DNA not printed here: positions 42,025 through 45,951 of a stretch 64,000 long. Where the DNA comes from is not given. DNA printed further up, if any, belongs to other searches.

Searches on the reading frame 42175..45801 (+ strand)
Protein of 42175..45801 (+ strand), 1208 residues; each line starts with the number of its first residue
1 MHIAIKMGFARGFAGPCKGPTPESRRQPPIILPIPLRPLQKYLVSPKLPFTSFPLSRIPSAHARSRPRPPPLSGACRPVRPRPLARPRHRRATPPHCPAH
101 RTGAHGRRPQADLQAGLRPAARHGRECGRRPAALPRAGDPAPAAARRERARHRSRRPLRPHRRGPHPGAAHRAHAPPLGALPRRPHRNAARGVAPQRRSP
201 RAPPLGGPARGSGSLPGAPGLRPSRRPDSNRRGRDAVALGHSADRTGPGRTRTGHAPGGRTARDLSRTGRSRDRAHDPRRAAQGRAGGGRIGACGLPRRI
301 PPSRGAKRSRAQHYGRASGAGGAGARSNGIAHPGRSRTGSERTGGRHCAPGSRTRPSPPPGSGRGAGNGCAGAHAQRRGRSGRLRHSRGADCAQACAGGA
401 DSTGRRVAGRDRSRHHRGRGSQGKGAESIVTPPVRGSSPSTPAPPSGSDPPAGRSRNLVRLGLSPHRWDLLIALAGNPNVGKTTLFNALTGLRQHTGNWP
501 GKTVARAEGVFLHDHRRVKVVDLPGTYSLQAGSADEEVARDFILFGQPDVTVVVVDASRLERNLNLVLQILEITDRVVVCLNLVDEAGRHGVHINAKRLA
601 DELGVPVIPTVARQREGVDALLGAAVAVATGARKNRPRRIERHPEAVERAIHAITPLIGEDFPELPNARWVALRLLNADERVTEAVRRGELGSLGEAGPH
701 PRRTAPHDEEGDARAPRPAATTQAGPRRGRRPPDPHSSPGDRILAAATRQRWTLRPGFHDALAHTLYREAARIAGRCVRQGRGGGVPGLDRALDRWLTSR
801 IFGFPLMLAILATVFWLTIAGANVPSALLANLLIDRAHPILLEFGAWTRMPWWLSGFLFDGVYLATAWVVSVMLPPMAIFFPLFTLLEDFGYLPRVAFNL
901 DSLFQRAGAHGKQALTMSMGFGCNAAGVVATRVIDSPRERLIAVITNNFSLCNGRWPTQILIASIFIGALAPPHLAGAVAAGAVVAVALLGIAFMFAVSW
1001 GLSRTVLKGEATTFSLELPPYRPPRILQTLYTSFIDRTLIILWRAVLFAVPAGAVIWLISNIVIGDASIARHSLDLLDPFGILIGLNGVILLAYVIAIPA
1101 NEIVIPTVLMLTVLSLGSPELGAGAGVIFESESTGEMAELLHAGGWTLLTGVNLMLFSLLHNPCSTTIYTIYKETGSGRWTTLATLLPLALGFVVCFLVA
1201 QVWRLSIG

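Call 30: search_protein_families(library=pfam, proteins=[window:42175-45801:+], max_evalue=0.001)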
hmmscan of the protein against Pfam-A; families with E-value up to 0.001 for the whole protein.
window:42175-45801:+ (1208 aa): 5 families
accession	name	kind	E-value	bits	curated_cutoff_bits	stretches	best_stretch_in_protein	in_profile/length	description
PF02421.24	FeoB_N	-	1.7e-60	203.5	27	1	472-622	3-153/156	Ferrous iron transport protein B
PF07670.19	Gate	-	5.3e-23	81.9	29.6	2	871-964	2-102/104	Nucleoside recognition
PF01926.29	MMR_HSR1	-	1.8e-18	67.2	21.9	1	472-582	2-112/113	50S ribosome-binding GTPase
PF07664.17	FeoB_C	-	1.2e-12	47.8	26.6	1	985-1033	2-51/54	Ferrous iron transport protein B C terminus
PF17910.6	FeoB_Cyto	-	1.3e-06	29.1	23.4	1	644-688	2-46/90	FeoB cytosolic helical domain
